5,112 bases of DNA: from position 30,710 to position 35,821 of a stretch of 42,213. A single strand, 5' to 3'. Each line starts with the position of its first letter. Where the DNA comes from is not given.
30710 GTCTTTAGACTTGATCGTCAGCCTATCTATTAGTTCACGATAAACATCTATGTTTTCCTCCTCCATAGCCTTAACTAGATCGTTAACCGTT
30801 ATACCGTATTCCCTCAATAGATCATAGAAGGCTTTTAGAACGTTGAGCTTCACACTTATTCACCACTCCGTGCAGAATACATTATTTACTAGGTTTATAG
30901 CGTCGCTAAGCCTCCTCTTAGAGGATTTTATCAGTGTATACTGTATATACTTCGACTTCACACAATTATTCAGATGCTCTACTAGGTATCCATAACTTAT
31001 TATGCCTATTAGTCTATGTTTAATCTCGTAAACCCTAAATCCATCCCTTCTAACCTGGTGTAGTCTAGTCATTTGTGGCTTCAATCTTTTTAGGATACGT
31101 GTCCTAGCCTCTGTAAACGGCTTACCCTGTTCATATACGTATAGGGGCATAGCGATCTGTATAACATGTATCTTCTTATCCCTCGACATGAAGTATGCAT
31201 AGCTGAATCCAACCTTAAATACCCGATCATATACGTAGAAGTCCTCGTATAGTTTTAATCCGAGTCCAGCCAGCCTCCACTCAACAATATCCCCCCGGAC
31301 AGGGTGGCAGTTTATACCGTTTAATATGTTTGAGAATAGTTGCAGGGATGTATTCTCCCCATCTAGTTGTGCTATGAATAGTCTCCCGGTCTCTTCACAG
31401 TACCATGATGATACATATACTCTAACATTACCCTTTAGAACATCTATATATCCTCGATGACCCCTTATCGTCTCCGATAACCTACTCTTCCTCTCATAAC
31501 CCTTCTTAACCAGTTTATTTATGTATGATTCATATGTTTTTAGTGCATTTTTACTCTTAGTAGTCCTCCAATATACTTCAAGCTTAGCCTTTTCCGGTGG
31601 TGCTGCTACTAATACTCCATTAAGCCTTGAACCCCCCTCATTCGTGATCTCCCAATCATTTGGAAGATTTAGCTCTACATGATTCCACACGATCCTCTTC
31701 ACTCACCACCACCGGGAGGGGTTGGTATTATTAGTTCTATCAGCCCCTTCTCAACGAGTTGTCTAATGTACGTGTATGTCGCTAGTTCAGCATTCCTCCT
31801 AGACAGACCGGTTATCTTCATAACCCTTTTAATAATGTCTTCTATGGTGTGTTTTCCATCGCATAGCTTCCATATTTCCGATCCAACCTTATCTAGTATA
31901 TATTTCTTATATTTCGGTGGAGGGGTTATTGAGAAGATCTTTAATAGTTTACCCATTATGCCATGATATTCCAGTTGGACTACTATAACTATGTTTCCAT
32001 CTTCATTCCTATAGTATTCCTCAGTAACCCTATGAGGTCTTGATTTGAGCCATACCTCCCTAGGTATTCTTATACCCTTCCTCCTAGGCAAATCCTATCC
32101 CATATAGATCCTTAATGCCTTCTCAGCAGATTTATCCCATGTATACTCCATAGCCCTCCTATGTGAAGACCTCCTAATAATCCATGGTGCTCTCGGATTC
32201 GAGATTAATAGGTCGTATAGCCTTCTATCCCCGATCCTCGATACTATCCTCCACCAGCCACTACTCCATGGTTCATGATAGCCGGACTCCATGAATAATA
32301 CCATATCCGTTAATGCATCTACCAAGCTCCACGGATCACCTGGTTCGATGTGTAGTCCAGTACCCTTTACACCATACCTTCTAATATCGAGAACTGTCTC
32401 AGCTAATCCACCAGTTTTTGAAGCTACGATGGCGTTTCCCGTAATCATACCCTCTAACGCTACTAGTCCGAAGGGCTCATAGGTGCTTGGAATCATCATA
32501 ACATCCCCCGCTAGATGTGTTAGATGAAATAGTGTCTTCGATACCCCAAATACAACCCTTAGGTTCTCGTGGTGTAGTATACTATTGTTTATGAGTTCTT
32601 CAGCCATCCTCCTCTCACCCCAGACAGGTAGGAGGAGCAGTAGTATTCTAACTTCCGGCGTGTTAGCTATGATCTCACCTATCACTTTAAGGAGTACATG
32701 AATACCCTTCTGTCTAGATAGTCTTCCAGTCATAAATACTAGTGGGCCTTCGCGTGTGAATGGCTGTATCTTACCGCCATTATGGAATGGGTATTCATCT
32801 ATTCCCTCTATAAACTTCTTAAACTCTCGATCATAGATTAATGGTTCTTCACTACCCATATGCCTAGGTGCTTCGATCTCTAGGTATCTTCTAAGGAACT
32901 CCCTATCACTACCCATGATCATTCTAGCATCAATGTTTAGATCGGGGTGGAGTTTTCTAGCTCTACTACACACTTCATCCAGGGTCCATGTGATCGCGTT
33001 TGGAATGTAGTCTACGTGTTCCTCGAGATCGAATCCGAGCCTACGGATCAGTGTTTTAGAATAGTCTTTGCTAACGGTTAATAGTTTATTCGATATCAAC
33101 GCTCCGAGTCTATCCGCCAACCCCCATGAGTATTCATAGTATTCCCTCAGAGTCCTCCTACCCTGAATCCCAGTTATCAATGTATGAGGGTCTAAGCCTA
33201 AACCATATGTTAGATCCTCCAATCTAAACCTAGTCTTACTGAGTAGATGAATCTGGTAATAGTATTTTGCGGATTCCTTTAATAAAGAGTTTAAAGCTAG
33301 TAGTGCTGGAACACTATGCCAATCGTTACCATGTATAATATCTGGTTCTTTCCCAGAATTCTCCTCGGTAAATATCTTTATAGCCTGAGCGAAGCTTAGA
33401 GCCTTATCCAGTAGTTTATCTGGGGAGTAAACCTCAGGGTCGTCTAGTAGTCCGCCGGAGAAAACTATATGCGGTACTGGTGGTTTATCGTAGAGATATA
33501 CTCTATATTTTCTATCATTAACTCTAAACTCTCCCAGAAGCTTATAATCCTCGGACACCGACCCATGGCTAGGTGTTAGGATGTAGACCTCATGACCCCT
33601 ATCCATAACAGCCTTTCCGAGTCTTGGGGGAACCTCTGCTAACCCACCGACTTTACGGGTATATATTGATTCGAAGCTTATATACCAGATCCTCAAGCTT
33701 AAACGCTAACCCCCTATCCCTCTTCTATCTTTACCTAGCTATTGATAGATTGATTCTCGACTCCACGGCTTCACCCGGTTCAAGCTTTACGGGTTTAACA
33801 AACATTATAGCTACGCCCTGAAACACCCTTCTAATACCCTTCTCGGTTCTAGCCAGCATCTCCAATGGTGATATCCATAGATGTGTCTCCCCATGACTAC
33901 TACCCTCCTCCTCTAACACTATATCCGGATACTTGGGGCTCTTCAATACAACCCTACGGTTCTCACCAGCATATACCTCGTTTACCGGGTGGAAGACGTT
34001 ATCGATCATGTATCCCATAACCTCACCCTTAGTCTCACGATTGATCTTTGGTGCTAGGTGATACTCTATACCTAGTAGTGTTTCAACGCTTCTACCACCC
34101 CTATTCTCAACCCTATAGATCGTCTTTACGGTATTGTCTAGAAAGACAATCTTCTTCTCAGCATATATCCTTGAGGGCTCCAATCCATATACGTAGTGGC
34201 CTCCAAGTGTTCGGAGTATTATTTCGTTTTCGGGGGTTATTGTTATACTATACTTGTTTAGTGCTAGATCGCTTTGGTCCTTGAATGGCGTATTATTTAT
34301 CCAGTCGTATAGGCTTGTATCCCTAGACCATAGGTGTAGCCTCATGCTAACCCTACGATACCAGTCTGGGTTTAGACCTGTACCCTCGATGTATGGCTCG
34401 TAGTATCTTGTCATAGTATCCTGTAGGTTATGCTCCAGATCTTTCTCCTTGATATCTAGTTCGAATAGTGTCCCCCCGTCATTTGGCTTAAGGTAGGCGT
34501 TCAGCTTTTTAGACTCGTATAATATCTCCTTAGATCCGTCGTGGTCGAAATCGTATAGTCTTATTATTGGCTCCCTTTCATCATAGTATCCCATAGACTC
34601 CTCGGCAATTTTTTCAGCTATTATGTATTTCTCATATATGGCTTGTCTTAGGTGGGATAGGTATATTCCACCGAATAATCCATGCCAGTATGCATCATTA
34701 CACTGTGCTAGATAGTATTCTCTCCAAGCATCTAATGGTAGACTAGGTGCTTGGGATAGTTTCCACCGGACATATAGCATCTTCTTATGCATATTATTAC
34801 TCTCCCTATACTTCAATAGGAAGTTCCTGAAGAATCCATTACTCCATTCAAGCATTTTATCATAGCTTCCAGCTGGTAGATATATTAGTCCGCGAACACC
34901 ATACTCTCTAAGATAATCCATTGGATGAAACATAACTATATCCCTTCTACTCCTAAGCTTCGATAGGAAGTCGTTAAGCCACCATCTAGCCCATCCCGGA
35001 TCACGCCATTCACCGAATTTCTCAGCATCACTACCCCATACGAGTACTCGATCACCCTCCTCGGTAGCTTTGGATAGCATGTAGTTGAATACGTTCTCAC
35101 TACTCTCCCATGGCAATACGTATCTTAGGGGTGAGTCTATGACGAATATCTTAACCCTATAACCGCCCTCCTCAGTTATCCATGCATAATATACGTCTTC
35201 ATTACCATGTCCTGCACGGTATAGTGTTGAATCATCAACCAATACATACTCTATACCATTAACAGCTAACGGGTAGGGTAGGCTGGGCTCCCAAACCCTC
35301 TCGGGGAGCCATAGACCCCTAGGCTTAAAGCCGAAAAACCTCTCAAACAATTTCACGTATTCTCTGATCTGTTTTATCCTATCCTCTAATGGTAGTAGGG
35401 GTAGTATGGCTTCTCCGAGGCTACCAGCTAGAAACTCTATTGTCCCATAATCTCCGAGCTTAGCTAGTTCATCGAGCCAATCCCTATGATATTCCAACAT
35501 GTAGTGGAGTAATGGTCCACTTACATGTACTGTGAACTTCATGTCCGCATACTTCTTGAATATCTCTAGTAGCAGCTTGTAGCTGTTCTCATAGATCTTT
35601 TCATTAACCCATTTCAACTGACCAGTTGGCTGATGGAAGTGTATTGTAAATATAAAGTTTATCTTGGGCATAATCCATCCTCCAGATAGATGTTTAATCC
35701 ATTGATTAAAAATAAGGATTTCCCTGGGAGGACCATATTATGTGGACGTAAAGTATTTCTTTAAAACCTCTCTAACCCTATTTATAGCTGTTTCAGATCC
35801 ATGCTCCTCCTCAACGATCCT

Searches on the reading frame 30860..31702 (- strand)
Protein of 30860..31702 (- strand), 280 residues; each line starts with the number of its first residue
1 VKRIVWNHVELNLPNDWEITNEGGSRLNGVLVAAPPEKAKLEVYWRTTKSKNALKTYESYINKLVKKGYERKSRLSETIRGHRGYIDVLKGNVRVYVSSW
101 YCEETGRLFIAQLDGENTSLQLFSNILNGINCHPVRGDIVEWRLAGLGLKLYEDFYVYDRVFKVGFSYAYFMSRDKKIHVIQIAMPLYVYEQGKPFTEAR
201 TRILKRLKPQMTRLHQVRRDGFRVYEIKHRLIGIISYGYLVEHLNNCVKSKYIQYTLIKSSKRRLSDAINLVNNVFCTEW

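Call 7: search_protein_families(library=pfam, proteins=[window:30860-31702:-], max_evalue=0.01)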
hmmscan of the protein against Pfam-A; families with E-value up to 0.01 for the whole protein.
window:30860-31702:- (280 aa): 0 families

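Call 8: search_protein_families(library=ncbifam, proteins=[window:30860-31702:-], max_evalue=0.01)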
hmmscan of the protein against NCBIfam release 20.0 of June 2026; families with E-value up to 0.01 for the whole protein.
window:30860-31702:- (280 aa): 0 families

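Call 43: search_protein_families(library=pfam, alignment_id=A3, max_evalue=0.1)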
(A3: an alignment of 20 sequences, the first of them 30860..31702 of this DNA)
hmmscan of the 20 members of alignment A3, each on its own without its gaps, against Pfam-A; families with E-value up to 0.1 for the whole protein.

A. member 1, window:30860-31702:- (280 aa): 0 families

B. families by the number of members that match (of 20 scanned): 8 families
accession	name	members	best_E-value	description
PF00370.27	FGGY_N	1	0.011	FGGY family of carbohydrate kinases, N-terminal domain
PF21014.2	Slowpoke_C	1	0.022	Ca2+-activated K+ channel Slowpoke, TrkA_C like domain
PF01215.24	COX5B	1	0.053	Cytochrome c oxidase subunit Vb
PF20097.4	DUF6487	1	0.055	Domain of unknown function (DUF6487)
PF23145.1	Zf_2nd_IFT121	1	0.057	IFT121, second zinc finger domain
PF17021.10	Mei5_like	1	0.068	Putative double-strand recombination repair-like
PF16691.10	DUF5062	1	0.081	Domain of unknown function (DUF5062)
PF17206.9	SeqA_N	1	0.099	SeqA protein N-terminal domain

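Call 44: search_solved_structures(query=A3, max_evalue=1)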
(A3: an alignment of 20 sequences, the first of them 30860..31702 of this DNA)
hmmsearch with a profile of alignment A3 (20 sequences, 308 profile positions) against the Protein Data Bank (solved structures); distinct sequences matched with E-value up to 1: 1.
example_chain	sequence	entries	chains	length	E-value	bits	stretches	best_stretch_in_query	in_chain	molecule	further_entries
1ma1_A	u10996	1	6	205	0.22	14.2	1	102-133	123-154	superoxide dismutase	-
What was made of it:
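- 30860..31702 (-): 280-aa cytoplasmic partner ('P300'): a tandem Mog1/PsbP-like fold. No Pfam or PDB sequence hit (calls 43, 44).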

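Call 60: find_homologous_proteins(query=A3, max_evalue=0.001)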
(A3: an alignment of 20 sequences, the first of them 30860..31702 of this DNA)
Query A3 (20 sequences) (280 aa, profile of the alignment): 105 proteins with E <= 0.001 among 8000 candidates.
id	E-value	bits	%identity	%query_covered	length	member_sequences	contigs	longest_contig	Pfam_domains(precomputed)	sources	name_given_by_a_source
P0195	1.5e-89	319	22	63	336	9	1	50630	-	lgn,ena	-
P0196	5.9e-88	313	21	64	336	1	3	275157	-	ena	-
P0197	9.6e-88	313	24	57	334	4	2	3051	-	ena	-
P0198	5.0e-87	310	20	64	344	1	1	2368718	-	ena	-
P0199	5.9e-87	310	22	64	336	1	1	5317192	-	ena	-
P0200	1.9e-86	308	24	64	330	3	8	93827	-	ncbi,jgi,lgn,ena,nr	ncbi:MAG: hypothetical protein FJY95_08065 [Candidatus Handelsmanbacteria bacterium]|nr:hypothetical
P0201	2.8e-86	308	21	63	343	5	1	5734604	-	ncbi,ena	-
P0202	3.5e-86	308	22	57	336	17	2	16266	-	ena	-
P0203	2.2e-85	305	23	57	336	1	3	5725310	-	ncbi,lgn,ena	-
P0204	1.3e-84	302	27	27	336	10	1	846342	-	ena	-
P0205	1.4e-84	302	18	57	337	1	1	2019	-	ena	-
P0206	2.5e-84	301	22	57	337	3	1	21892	-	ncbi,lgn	-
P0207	2.6e-84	301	20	64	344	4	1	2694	-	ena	-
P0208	2.7e-84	301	23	63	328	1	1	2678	-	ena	-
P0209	3.2e-84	301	22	57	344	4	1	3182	-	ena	-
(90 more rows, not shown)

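Call 67: predict_structure(alignment_id=A5)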
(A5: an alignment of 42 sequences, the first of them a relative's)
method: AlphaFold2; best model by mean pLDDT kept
length: 280 residues; sequences in the alignment: 42
mean_pLDDT: 94.0   pTM: 0.87
mean pLDDT of the five models: 94.0, 93.6, 93.6, 93.0, 92.8
residues with pLDDT >= 90: 247; 70-90: 32; 50-70: 1; < 50: 0
segments of 3 or more residues with pLDDT < 50: none
pLDDT, mean of each block of 10 residues (from residue 1): 93 92 94 88 94 94 98 96 96 97 95 94 94 83 95 94 90 97 95 92 92 96 97 94 94 97 97 94
secondary structure, 60 per line:
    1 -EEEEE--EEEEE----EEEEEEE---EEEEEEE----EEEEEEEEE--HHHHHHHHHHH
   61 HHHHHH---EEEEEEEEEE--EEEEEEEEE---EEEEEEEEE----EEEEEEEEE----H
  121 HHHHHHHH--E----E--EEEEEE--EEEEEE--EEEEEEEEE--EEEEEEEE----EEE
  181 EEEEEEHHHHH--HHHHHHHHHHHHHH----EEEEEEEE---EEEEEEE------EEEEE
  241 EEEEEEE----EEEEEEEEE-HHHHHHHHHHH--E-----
elements in order: E2-6 E9-13 E18-24 E28-34 E39-47 H50-66 E70-79 E82-90 E94-102 E107-115 H120-128 E139-144 E147-152 E155-163 E166-173 E178-186 H187-191 H194-207 E212-219 E223-229 E236-247 E252-260 H262-272
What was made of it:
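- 30860..31702 (-): AF2 pLDDT 94 (call 67).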

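Call 69: fold_search(model_id=the predicted structure, library=pdb)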
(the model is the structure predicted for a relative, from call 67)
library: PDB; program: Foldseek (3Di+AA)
matches with E <= 10: 1559; with E <= 0.001: 3
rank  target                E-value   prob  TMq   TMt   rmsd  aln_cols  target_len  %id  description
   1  3m4w_A                3.0e-04  0.91  0.21  0.20  19.7       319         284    8  Structural basis for the negative regulation of bacterial stress response by RseB (released 2010-05-05)
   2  4rth_A                4.4e-04  1.00  0.32  0.49   5.6       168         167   11  The crystal structure of PsbP from Zea mays (released 2015-03-11)
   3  8z9d_P                4.8e-04  1.00  0.35  0.49   4.5       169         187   11  cryo-EM structure of PSII-LHCII megacomplex from spinach (released 2024-11-13)
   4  6xrf_A                3.3e-03  1.00  0.29  0.52   8.9       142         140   11  EagT6 Tse6 NT complex (released 2020-12-30)
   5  6xrf_H                3.4e-03  1.00  0.31  0.54   8.6       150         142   11  EagT6 Tse6 NT complex (released 2020-12-30)
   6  1tu1_A                7.1e-03  1.00  0.30  0.53   9.1       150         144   12  Crystal Structure of Protein of Unknown Function PA94 from Pseudomonas aeruginosa, Putative Regulator (released 2004-08-03)
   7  6xrf_G                7.4e-03  1.00  0.28  0.51   8.5       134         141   12  EagT6 Tse6 NT complex (released 2020-12-30)
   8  6e5d                  8.7e-03  1.00  0.28  0.41   6.1       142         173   20  Crystal structure of LpqN involved in cell envelope biogenesis of Mycobacterium tuberculosis (released 2019-07-24)
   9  6y2q_A                9.6e-03  0.87  0.19  0.15  14.7       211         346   13  Escherichia coli RnlA endoribonuclease (released 2021-05-12)
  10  3wa5_B                1.0e-02  1.00  0.28  0.53   5.3       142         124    8  Crystal Structure of type VI peptidoglycan muramidase effector Tse3 in complex with its cognate immunity protein Tsi3 (released 2013-10-02)
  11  3lyd_A                1.2e-02  1.00  0.33  0.52   4.8       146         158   14  Crystal structure of Putative uncharacterized protein from Jonesia denitrificans (released 2010-03-09)
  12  6e8a_B                1.3e-02  1.00  0.30  0.54   7.9       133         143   13  Crystal structure of DcrB from Salmonella enterica at 1.92 Angstroms resolution (released 2018-10-31)
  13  5h7z_B                1.5e-02  0.90  0.33  0.32  12.2       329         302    7  Apo structure of immunity protein TplEi of T6SS from Pseudomonas aeruginosa (released 2017-10-04)
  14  9n73_LI               2.4e-02  0.15  0.14  0.08  18.3       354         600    8  SSU processome maturation and disassembly, State G (released 2025-10-29)
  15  5yfg_MODEL_1_A        2.8e-02  1.00  0.35  0.51   5.1       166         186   11  SOLUTION STRUCTURE OF HUMAN MOG1 (released 2017-11-01)
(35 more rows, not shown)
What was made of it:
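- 30860..31702 (-): Foldseek hits PsbP, EagT6, PA94, DcrB, LpqN and Mog1: probability 1.0, TM about 0.5 per half (call 69).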

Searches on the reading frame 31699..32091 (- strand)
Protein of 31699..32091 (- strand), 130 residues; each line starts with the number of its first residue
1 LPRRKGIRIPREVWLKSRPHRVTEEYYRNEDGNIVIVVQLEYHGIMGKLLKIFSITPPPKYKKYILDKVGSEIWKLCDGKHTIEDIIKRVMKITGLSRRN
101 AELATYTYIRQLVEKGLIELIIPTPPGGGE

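Call 7: search_protein_families(library=pfam, proteins=[window:31699-32091:-], max_evalue=0.01)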
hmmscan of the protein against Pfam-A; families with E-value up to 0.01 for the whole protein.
window:31699-32091:- (130 aa): 1 family
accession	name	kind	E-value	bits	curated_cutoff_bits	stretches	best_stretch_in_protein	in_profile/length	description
PF05402.18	PqqD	-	3.2e-10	40.6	23.4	1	64-118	13-67/67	Coenzyme PQQ synthesis protein D (PqqD)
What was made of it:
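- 31699..32091 (-): PqqD-like (peptide-chaperone/RRE-type) protein, 130 aa. Pfam PqqD 40.6 bits, cut-off 23.4 (call 7).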

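Call 70: search_protein_families(library=ncbifam, proteins=[window:31699-32091:-], max_evalue=0.001)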
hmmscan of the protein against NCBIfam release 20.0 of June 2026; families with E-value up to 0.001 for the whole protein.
window:31699-32091:- (130 aa): 3 families
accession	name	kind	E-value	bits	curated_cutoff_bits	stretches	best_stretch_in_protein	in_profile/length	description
NF033536.1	lasso_PqqD_Bac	exception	2.8e-07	30.6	80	1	62-119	30-87/88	lasso peptide biosynthesis PqqD family chaperone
TIGR04248.1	SCM_PqqD_rel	equivalog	5.2e-07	29.8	100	1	58-118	21-81/84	SynChlorMet cassette protein ScmD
TIGR04302.1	geo_PqqD_fam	equivalog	4.3e-05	23.9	100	1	66-118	49-100/102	GeoRSP system PqqD family peptide chaperone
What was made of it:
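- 31699..32091 (-): Weak NCBIfam lasso/ScmD/GeoRSP PqqD-family hits (call 70).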

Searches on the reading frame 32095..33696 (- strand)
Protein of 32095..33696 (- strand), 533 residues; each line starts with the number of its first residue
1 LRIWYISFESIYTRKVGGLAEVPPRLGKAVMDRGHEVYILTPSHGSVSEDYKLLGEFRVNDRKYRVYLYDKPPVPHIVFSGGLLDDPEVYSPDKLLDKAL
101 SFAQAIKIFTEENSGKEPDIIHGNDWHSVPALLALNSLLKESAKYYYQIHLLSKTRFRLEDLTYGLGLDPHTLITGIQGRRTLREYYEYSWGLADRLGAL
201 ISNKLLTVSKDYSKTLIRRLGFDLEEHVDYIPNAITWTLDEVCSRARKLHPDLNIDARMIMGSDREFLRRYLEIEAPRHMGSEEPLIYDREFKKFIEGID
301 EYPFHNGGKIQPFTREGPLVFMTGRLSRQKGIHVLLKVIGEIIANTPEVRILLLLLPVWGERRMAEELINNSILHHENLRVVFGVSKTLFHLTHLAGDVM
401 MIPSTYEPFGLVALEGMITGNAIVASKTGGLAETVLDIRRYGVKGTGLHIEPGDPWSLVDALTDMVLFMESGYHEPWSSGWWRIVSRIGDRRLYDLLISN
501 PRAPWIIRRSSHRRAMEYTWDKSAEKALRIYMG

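Call 7: search_protein_families(library=pfam, proteins=[window:32095-33696:-], max_evalue=0.01)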
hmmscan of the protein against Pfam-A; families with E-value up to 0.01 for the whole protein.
window:32095-33696:- (533 aa): 6 families
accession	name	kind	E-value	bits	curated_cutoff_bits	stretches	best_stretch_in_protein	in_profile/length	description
PF08323.17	Glyco_transf_5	-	2e-23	83.8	22.7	1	2-226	1-235/239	Starch synthase catalytic domain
PF00534.26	Glycos_transf_1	-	4.4e-18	65.8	26.4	1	315-465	13-155/172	Glycosyl transferases group 1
PF13692.12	Glyco_trans_1_4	-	5.6e-15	56.3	27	1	318-465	2-139/142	Glycosyl transferases group 1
PF13439.12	Glyco_transf_4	-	7.2e-08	33.1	28.5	1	16-235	1-166/170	Glycosyltransferase Family 4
PF20706.3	GT4-conflict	-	1.3e-07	31.4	26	1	312-435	192-320/385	Family 4 Glycosyltransferase in conflict systems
PF13579.12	Glyco_trans_4_4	-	9.6e-06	26.5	29.7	1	17-233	1-157/158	Glycosyl transferase 4-like domain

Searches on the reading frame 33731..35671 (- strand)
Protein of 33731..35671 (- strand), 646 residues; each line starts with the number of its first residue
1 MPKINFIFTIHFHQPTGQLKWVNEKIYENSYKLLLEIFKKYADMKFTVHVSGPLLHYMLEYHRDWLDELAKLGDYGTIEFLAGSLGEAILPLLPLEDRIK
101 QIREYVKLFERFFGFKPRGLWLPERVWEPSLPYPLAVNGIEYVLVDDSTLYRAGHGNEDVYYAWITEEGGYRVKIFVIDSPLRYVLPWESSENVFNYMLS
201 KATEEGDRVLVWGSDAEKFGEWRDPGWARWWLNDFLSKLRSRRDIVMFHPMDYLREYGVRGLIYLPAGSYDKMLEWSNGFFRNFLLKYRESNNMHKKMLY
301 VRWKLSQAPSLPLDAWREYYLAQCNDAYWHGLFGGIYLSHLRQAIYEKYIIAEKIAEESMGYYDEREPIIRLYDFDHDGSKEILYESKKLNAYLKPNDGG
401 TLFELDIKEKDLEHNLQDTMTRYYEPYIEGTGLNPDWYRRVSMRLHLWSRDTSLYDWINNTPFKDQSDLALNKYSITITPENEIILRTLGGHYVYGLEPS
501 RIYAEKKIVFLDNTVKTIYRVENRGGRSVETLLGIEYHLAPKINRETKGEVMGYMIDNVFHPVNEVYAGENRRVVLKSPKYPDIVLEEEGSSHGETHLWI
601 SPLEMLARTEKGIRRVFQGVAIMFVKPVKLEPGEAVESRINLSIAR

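Call 7: search_protein_families(library=pfam, proteins=[window:33731-35671:-], max_evalue=0.01)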
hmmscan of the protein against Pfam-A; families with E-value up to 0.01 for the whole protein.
window:33731-35671:- (646 aa): 4 families
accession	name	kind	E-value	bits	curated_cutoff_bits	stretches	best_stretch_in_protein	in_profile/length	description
PF03065.20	Glyco_hydro_57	-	1.1e-39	137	21.2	1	19-266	40-291/291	Glycosyl hydrolase family 57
PF09094.16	AmyA-A_glucT_m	-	1.1e-35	122.3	27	1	279-355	1-79/80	Alpha-amylase/4-alpha-glucanotransferase, middle domain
PF09095.17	AmyA-gluTrfs_C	-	6.5e-23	82.2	22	2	374-428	1-53/284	Alpha-amylase/4-alpha-glucanotransferase, C-terminal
PF01074.27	Glyco_hydro_38N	-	0.00022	21.2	25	1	17-176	13-171/270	Glycosyl hydrolases family 38 N-terminal domain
